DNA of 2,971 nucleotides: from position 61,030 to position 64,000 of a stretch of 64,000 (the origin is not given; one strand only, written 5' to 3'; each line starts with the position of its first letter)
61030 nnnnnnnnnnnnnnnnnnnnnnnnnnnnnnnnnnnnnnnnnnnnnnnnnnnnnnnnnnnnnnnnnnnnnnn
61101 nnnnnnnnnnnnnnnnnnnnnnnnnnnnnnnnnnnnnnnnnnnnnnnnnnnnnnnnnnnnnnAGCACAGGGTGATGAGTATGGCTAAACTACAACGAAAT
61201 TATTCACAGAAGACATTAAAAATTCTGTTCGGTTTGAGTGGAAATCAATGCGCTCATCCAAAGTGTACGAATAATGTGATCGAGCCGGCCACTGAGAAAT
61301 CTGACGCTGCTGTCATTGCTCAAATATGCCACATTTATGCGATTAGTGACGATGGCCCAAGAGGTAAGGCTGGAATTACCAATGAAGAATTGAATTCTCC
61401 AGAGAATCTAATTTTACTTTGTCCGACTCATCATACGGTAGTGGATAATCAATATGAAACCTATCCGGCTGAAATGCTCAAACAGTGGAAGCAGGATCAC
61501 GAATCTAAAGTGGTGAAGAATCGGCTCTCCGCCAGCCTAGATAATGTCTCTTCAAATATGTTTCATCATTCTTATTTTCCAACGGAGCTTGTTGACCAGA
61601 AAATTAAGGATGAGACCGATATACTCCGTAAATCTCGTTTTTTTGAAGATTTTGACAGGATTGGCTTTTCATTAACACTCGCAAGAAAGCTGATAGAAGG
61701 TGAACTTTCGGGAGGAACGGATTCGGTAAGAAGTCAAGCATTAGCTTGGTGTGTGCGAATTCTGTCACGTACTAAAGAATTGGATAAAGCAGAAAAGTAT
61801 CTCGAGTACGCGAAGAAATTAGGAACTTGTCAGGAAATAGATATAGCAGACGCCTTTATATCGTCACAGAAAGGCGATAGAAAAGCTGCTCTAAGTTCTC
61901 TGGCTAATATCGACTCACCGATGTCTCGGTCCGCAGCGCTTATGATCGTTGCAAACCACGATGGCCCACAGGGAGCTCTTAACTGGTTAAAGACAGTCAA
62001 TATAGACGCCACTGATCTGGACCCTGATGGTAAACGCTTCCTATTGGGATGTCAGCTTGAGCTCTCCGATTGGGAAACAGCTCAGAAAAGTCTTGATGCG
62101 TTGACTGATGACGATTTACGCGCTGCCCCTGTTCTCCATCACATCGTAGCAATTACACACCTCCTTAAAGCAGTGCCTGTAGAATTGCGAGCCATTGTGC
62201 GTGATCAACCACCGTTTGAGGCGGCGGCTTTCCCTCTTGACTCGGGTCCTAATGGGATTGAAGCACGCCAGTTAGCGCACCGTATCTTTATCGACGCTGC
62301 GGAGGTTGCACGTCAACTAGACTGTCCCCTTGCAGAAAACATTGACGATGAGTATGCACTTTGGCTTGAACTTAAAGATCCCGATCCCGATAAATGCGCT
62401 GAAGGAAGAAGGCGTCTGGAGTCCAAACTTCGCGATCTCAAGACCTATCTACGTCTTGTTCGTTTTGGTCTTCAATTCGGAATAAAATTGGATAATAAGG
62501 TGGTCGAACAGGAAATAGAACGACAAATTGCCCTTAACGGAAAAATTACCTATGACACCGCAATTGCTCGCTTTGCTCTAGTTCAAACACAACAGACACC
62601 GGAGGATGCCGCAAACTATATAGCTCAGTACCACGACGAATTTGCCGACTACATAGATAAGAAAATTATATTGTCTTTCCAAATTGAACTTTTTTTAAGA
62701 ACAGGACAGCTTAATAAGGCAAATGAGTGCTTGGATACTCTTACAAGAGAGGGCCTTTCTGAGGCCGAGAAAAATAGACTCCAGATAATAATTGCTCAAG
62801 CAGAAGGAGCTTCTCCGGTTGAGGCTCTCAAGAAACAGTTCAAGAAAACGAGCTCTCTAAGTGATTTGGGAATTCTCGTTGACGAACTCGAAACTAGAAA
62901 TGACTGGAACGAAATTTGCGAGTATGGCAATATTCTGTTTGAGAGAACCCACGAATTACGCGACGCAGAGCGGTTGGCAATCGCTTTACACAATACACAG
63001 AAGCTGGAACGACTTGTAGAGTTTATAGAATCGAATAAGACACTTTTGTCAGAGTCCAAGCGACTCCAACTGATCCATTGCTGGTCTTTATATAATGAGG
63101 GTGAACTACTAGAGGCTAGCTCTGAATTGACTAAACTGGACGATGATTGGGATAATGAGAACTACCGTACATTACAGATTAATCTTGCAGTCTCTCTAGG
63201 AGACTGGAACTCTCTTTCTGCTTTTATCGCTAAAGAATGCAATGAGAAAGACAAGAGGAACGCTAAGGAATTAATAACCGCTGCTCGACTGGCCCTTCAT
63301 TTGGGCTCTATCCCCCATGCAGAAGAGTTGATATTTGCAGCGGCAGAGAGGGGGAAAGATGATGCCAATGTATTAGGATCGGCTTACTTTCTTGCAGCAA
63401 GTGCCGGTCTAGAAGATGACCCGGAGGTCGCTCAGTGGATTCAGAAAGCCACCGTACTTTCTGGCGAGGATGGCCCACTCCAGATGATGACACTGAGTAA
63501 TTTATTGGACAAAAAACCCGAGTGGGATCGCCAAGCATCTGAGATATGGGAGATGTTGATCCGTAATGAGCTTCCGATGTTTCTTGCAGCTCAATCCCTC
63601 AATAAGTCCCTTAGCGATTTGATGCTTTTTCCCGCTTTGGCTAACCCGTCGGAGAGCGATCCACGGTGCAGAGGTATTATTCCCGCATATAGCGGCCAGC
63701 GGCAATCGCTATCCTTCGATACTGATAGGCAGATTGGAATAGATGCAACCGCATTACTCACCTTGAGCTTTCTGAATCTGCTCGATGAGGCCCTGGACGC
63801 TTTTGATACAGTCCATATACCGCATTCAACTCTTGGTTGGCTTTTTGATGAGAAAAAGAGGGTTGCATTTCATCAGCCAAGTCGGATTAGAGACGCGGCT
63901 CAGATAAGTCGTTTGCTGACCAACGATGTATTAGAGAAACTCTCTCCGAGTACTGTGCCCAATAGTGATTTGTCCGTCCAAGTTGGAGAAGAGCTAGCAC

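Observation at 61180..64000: Unlisted >940-codon ORF: HNH nuclease head on a giant helical-repeat body with a possible PIN-like segment; a candidate novel defence gene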

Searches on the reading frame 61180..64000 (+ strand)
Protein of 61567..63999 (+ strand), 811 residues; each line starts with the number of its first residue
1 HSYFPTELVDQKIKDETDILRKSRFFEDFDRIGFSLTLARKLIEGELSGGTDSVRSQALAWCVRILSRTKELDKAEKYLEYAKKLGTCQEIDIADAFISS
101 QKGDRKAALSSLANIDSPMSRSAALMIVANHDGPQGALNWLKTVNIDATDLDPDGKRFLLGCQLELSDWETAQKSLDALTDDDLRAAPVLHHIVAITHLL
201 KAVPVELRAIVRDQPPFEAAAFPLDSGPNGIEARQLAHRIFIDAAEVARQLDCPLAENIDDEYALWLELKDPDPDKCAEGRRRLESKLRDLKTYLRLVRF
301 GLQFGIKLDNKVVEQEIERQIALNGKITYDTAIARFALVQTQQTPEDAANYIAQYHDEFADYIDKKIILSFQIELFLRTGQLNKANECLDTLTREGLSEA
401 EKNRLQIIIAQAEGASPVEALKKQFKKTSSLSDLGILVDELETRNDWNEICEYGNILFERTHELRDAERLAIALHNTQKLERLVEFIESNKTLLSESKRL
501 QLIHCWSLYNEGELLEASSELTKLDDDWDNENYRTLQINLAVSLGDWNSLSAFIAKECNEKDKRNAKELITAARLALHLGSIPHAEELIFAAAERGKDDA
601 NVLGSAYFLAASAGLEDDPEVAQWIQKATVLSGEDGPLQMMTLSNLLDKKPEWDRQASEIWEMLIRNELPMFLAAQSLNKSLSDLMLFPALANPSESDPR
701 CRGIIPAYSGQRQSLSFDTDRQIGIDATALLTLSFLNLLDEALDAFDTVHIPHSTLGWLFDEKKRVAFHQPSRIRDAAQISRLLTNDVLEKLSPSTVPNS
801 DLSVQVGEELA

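Call 3: search_protein_families(library=pfam, proteins=[window:61180-64000:+], max_evalue=0.01)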
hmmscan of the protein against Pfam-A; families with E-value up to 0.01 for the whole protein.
window:61180-64000:+ (940 aa): 5 families
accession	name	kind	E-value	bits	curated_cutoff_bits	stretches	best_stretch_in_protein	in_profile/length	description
PF24407.1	HTH_upst_double_PIN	-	1.5e-23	83.3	27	1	772-841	1-70/70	HTH_upstream_double_PIN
PF13391.12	HNH_2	-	5.4e-06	26.6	21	1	46-87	11-57/66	HNH endonuclease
PF14559.12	TPR_19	-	4.9e-05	24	25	0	685-731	15-61/68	Tetratricopeptide repeat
PF25058.1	ARM_TT21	-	0.00017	22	27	0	190-246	62-122/155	Tetratricopeptide repeat protein 21 ARM repeat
PF20698.3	PIN-TPR-GreABC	-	0.0029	18.3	27.8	1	854-894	2-42/138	PIN domain associated with the TPR-GreAB-C-PIN system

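Call 4: search_protein_families(library=padloc, proteins=[window:61180-64000:+], max_evalue=0.01)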
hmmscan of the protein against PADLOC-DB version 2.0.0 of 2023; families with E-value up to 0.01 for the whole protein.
window:61180-64000:+ (940 aa): 16 families
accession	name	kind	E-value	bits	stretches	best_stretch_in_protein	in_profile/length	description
PDLC04772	PDC-M68A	-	2.5e-41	140.3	1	6-124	3-120/253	-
PDLC00739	Effector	-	2.9e-25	87.4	1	5-112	5-112/378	Endonuclease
PDLC00746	Effector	-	2e-23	81.1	1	3-113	12-121/389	Endonuclease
PDLC01997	SAVED1--SAVED_HNH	-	7.2e-23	79.7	1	6-113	4-109/368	-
PDLC00406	SduA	-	1.2e-18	66.2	1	3-119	13-123/326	DUF4263 domain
PDLC00747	Effector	-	3.1e-15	54.2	1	5-118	9-125/373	Endonuclease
PDLC01998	SAVED1--SAVED_HNH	-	1.6e-14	51.6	1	8-113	114-219/506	-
PDLC00749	Effector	-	1.9e-14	51.5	1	9-112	17-121/395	Endonuclease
PDLC00751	Effector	-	2.7e-14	51.1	1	8-115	131-238/530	Endonuclease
PDLC04773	PDC-M68A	-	3.3e-14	51.4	1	67-117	2-52/200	-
PDLC00740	Effector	-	2e-13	47.9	1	42-111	47-120/391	Endonuclease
PDLC00742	Effector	-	9.5e-11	39.1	1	7-111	120-224/527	Endonuclease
PDLC01999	SAVED1--SAVED_HNH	-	1.8e-08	31.8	1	47-119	52-122/387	-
PDLC00738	Effector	-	8.3e-08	29.4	1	8-110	147-249/529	Endonuclease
PDLC02000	Effector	-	1.1e-07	29.1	1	7-111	145-249/524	SAVED1--SAVED_HNH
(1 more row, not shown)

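Call 5: search_protein_families(library=ncbifam, proteins=[window:61180-64000:+], max_evalue=0.01)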
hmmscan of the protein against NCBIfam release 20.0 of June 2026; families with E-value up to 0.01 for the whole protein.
window:61180-64000:+ (940 aa): 0 families

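Call 6: find_homologous_proteins(query=window:61180-64000:+, max_evalue=0.00001)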
Query window:61180-64000:+ (940 aa): 673 proteins with E <= 0.00001 among 8000 candidates; the best 120 are listed.
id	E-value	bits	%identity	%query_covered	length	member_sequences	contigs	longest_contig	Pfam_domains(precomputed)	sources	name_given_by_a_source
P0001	0.0e+0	2108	100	100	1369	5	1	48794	PF13391.13,PF24407.3,PF20698.4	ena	-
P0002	0.0e+0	1938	91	100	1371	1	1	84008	PF13391.13,PF24407.3,PF20698.4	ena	-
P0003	0.0e+0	1883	90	100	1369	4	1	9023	PF13391.13,PF24407.3,PF20698.4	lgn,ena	-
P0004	0.0e+0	1868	89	100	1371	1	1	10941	PF13391.13,PF24407.3,PF20698.4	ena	-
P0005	0.0e+0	1856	88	100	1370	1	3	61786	PF13391.13,PF24407.3,PF20698.4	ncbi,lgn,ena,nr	ncbi:MAG: HNH endonuclease [Gemmatimonadota bacterium]|nr:HNH endonuclease [Gemmatimonadota bacteriu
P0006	0.0e+0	1751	83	100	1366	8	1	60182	PF13391.13,PF24407.3,PF20698.4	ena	-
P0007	0.0e+0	1750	84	99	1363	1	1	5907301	PF13391.13,PF24407.3,PF20698.4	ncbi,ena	-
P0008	0.0e+0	1622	78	100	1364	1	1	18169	PF13391.13,PF24407.3,PF20698.4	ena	-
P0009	0.0e+0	1616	77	100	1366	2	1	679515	PF13391.13,PF24407.3,PF20698.4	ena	-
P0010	0.0e+0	1616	77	100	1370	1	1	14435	PF13391.13,PF24407.3,PF20698.4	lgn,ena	-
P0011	0.0e+0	1528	73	100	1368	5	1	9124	PF24407.3,PF20698.4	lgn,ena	-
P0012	0.0e+0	1513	72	100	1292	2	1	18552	PF24407.3,PF20698.4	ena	-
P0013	0.0e+0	1510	73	100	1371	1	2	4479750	PF13391.13,PF24407.3,PF20698.4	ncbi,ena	-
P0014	0.0e+0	1475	72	100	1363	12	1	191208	PF13391.13,PF24407.3,PF20698.4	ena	-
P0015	0.0e+0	1424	79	88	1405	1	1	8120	PF01582.26,PF13676.12,PF24407.3,PF20698.4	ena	-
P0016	0.0e+0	1423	69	100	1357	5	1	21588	PF24407.3,PF20698.4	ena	-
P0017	0.0e+0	1423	70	100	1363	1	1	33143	PF13391.13,PF24407.3,PF20698.4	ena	-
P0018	0.0e+0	1414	69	100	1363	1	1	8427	PF13391.13,PF24407.3,PF20698.4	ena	-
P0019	0.0e+0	1407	68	100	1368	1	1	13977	PF24407.3,PF20698.4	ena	-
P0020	0.0e+0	1393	67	100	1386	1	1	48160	PF24407.3,PF20698.4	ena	-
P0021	0.0e+0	1389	68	100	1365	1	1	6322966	PF13391.13,PF24407.3,PF20698.4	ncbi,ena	-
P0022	0.0e+0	1389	68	100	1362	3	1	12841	PF13391.13,PF24407.3,PF20698.4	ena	-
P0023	0.0e+0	1388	68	100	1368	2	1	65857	PF24407.3,PF20698.4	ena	-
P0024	0.0e+0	1387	68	100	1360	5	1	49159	PF13391.13,PF24407.3,PF20698.4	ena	-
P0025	0.0e+0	1387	67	100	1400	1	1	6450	PF24407.3,PF20698.4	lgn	-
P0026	0.0e+0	1386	77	88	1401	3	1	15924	PF01582.26,PF13676.12,PF24407.3,PF20698.4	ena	-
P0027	0.0e+0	1386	67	100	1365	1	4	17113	PF24407.3,PF20698.4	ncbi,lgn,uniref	ncbi:HNH endonuclease [Candidatus Methylomirabilis sp.]|uniref:HTH domain-containing protein n=1 Tax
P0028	0.0e+0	1385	68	100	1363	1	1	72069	PF24407.3,PF20698.4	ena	-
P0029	0.0e+0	1380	76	88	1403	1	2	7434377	PF01582.26,PF13676.12,PF24407.3,PF20698.4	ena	-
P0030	0.0e+0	1377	66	100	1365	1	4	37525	PF24407.3,PF20698.4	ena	-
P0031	0.0e+0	1375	77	88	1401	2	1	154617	PF01582.26,PF13676.12,PF24407.3,PF20698.4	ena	-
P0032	0.0e+0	1374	67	100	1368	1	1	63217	PF24407.3,PF20698.4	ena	-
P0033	0.0e+0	1373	69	100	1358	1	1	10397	PF24407.3,PF20698.4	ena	-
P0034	0.0e+0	1372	68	100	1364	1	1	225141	PF13391.13,PF24407.3,PF20698.4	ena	-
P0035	0.0e+0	1371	66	100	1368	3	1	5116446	PF24407.3,PF20698.4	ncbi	-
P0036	0.0e+0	1370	66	100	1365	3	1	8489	PF24407.3,PF20698.4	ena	-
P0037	0.0e+0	1368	76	88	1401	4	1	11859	PF01582.26,PF13676.12,PF24407.3,PF20698.4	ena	-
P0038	0.0e+0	1368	67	100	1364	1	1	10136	PF24407.3,PF20698.4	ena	-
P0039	0.0e+0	1367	67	99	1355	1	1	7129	PF24407.3,PF20698.4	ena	-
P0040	0.0e+0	1365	67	100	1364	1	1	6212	PF13391.13,PF24407.3,PF20698.4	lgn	-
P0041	0.0e+0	1363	66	100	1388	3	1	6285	PF24407.3,PF20698.4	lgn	-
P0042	0.0e+0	1362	67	100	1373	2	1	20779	PF24407.3,PF20698.4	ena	-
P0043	0.0e+0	1360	75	88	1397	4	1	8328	PF01582.26,PF13676.12,PF24407.3,PF20698.4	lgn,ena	-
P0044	0.0e+0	1357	67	100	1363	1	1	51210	PF24407.3,PF20698.4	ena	-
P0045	0.0e+0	1356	77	87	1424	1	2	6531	PF24407.3,PF20698.4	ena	-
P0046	0.0e+0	1353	65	100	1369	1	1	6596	PF24407.3,PF20698.4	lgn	-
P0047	0.0e+0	1350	76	88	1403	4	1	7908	PF01582.26,PF13676.12,PF24407.3,PF20698.4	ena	-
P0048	0.0e+0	1350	76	88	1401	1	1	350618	PF01582.26,PF13676.12,PF24407.3,PF20698.4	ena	-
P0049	0.0e+0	1349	76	87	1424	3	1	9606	PF24407.3,PF20698.4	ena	-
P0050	0.0e+0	1347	66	100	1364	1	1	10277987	PF24407.3,PF20698.4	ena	-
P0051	0.0e+0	1346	65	100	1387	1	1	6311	PF24407.3,PF20698.4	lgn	-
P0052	0.0e+0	1345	64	100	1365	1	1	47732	PF24407.3,PF20698.4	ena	-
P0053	0.0e+0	1344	65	100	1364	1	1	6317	PF24407.3,PF20698.4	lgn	-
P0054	0.0e+0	1341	67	100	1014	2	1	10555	PF24407.3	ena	-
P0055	0.0e+0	1340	75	88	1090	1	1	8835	PF01582.26,PF13676.12,PF24407.3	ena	-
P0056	0.0e+0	1339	66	100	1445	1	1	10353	PF24407.3,PF20698.4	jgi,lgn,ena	-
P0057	0.0e+0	1338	67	100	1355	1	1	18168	PF13391.13,PF24407.3,PF20698.4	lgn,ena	-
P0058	0.0e+0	1338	65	100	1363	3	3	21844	PF24407.3,PF20698.4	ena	-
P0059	0.0e+0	1338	67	100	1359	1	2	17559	PF13391.13,PF24407.3,PF20698.4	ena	-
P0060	0.0e+0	1335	75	88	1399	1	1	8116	PF01582.26,PF13676.12,PF24407.3,PF20698.4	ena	-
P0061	0.0e+0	1334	64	100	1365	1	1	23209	PF24407.3,PF20698.4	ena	-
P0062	0.0e+0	1332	66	100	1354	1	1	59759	PF24407.3,PF20698.4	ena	-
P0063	0.0e+0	1330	64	100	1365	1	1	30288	PF24407.3,PF20698.4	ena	-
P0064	0.0e+0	1330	74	88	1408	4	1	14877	PF01582.26,PF13676.12,PF24407.3,PF20698.4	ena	-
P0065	0.0e+0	1329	67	97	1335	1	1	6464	PF24407.3,PF20698.4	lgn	-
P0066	0.0e+0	1327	65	100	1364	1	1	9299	PF24407.3,PF20698.4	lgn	-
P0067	0.0e+0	1327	64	100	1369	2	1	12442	PF24407.3,PF20698.4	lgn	-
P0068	0.0e+0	1326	65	100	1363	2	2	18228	PF24407.3,PF20698.4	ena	-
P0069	0.0e+0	1320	64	100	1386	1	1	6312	PF24407.3,PF20698.4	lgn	-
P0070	0.0e+0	1318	65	100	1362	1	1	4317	PF24407.3,PF20698.4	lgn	-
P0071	0.0e+0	1317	63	100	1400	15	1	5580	PF24407.3,PF20698.4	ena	-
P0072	0.0e+0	1317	64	100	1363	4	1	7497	PF24407.3,PF20698.4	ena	-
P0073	0.0e+0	1315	64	100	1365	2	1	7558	PF24407.3,PF20698.4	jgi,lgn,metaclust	metaclust:\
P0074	0.0e+0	1313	63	100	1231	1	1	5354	PF24407.3,PF20698.4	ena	-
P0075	0.0e+0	1310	66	100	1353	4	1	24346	PF24407.3,PF20698.4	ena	-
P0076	0.0e+0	1310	65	100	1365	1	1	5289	PF24407.3,PF20698.4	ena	-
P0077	0.0e+0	1309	86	74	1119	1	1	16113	PF24407.3,PF20698.4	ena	-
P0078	0.0e+0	1308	64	100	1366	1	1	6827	PF24407.3,PF20698.4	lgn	-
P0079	0.0e+0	1308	64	98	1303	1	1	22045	PF24407.3,PF20698.4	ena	-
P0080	0.0e+0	1304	65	100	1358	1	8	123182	PF24407.3,PF20698.4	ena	-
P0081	0.0e+0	1304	63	100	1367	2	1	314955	PF24407.3,PF20698.4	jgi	jgi:hypothetical protein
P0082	0.0e+0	1303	73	88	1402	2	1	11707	PF01582.26,PF13676.12,PF24407.3,PF20698.4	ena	-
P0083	0.0e+0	1303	64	100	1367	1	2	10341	PF14559.13,PF24407.3,PF20698.4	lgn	-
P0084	0.0e+0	1301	63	100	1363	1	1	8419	PF24407.3,PF20698.4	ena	-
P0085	0.0e+0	1300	72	88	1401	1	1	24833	PF01582.26,PF13676.12,PF24407.3,PF20698.4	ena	-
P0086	0.0e+0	1299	65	100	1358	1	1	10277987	PF24407.3,PF20698.4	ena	-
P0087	0.0e+0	1299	72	88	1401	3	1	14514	PF01582.26,PF13676.12,PF24407.3,PF20698.4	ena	-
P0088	0.0e+0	1297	62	100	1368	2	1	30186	PF13391.13,PF24407.3,PF20698.4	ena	-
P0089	0.0e+0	1296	64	100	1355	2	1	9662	PF24407.3,PF20698.4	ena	-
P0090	0.0e+0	1295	65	100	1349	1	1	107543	PF24407.3,PF20698.4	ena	-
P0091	0.0e+0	1294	63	100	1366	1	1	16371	PF24407.3,PF20698.4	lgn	-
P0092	0.0e+0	1289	65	100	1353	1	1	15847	PF24407.3,PF20698.4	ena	-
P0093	0.0e+0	1289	65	97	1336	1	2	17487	PF24407.3,PF20698.4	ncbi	-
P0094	0.0e+0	1287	66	100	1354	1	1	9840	PF24407.3,PF20698.4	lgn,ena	-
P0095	0.0e+0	1285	65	100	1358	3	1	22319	PF24407.3,PF20698.4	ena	-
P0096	0.0e+0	1285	62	100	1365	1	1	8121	PF24407.3,PF20698.4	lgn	-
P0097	0.0e+0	1284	65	100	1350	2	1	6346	PF13391.13,PF24407.3,PF20698.4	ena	-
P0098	0.0e+0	1282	63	98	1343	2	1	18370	PF24407.3,PF20698.4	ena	-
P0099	0.0e+0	1279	62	100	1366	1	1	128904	PF24407.3,PF20698.4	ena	-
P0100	0.0e+0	1278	64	100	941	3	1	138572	PF24407.3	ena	-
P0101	0.0e+0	1278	64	100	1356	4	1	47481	PF24407.3,PF20698.4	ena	-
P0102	0.0e+0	1277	61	100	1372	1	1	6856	PF24407.3,PF20698.4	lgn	-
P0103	0.0e+0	1277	67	97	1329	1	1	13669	PF24407.3,PF20698.4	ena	-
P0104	0.0e+0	1275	71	88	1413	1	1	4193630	PF01582.26,PF13676.12,PF24407.3,PF20698.4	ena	-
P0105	0.0e+0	1272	61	100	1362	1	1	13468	PF24407.3,PF20698.4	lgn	-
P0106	0.0e+0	1272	63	100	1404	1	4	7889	PF24407.3,PF20698.4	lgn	-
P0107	0.0e+0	1268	64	100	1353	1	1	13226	PF24407.3,PF20698.4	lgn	-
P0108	0.0e+0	1267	62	100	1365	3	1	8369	PF24407.3,PF20698.4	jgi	jgi:hypothetical protein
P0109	0.0e+0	1267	64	100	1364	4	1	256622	PF24407.3,PF20698.4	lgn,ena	-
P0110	0.0e+0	1265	66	97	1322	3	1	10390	PF24407.3,PF20698.4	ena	-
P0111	0.0e+0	1263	64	100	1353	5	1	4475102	PF24407.3,PF20698.4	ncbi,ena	-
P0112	0.0e+0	1262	61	100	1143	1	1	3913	PF24407.3,PF20698.4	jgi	-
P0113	0.0e+0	1262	64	97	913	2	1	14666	PF24407.3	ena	-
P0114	0.0e+0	1261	61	100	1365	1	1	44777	PF24407.3,PF20698.4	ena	-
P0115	0.0e+0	1258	62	100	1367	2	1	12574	PF24407.3,PF20698.4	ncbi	ncbi:MAG: HTH domain-containing protein [Anaerolineaceae bacterium]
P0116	0.0e+0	1258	61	100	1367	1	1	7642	PF24407.3,PF20698.4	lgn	-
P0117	0.0e+0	1257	60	100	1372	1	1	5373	PF24407.3,PF20698.4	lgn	-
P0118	0.0e+0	1257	61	100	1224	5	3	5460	PF24407.3,PF20698.4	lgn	-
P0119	0.0e+0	1254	60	100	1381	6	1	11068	PF24407.3,PF20698.4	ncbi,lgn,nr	ncbi:MAG: HNH endonuclease [Deltaproteobacteria bacterium]|nr:HNH endonuclease [Deltaproteobacteria 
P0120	0.0e+0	1254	60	100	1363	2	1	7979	PF24407.3,PF20698.4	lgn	-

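Call 9: find_encoding_contigs(protein=P0001, flank=10000, max_places=4)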
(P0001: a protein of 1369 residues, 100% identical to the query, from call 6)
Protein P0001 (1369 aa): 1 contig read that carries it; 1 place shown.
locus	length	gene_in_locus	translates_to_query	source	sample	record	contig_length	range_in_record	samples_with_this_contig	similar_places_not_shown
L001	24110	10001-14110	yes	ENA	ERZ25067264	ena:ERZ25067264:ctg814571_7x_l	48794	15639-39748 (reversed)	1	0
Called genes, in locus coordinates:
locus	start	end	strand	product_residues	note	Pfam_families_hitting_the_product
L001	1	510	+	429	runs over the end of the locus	PF00266:Aminotran_5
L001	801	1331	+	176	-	PF07638:Sigma70_ECF (weak), PF04542:Sigma70_r2, PF08281:Sigma70_r4_2, PF04545:Sigma70_r4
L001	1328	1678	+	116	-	-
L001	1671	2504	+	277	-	-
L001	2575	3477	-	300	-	PF01112:Asparaginase_2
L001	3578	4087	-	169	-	PF01042:Ribonuc_L-PSP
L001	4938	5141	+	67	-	-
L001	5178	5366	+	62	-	PF12161:HsdM_N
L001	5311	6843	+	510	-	PF12161:HsdM_N, PF02384:N6_Mtase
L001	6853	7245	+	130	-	PF00226:DnaJ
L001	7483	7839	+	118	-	-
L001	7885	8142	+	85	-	PF21716:dnstrm_HI1420, PF13560:HTH_31 (faint), PF01381:HTH_3 (weak), PF13443:HTH_26 (faint)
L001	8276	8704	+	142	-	-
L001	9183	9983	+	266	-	PF01420:Methylase_S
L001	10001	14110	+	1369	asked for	PF13391:HNH_2 (faint), PF24407:HTH_upst_double_PIN, PF20698:PIN-TPR-GreABC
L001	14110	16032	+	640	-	PF24388:Permuted_GreAB-C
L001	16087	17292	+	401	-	PF13173:AAA_14, PF13635:DUF4143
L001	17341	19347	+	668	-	PF04313:HSDR_N, PF04851:ResIII, PF18766:SWI2_SNF2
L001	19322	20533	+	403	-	PF22679:T1R_D3-like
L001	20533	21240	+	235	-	PF01863:YgjP-like, PF10263:SprT-like (weak)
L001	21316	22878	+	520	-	PF06452:CBM9_1, PF19313:DUF5916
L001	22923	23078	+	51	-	-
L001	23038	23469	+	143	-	-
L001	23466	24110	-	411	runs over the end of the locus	PF00155:Aminotran_1_2, PF00266:Aminotran_5, PF01053:Cys_Met_Meta_PP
